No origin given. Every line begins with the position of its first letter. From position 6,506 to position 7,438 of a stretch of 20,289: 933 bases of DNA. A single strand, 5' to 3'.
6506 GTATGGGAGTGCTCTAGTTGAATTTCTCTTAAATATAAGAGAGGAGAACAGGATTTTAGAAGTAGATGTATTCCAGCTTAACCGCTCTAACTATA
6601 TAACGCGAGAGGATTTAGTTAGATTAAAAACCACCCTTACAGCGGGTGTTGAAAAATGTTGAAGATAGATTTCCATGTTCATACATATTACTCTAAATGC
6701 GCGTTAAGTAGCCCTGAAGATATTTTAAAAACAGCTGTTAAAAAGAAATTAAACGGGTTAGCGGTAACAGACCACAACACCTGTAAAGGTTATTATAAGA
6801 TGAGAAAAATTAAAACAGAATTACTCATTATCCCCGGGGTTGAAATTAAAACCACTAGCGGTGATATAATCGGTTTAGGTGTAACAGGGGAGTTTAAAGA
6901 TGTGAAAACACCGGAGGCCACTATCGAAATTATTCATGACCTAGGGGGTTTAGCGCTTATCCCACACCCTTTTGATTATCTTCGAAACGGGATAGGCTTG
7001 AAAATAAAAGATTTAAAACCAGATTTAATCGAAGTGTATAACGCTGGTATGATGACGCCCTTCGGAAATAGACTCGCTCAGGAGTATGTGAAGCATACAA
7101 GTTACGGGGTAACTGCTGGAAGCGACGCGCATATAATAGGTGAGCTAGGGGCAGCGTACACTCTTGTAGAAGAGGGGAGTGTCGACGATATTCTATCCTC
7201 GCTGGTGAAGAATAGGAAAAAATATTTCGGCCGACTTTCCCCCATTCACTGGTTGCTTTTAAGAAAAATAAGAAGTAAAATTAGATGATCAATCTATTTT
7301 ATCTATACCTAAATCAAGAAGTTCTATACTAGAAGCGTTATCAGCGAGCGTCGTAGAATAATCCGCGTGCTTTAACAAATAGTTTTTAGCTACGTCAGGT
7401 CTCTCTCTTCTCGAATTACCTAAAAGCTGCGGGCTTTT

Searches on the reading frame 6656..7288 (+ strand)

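Call 64: search_protein_families(library=pfam, proteins=[window:6656-7288:+], max_evalue=0.001)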
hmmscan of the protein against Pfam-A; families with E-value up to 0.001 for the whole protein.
window:6656-7288:+ (210 aa): 2 families
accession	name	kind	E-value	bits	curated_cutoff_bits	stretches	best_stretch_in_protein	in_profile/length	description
PF13263.12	PHP_C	-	8.7e-13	48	21.3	1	138-186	4-54/56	PHP-associated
PF02811.25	PHP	-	1.1e-09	39.3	26.4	1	5-186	1-147/164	PHP domain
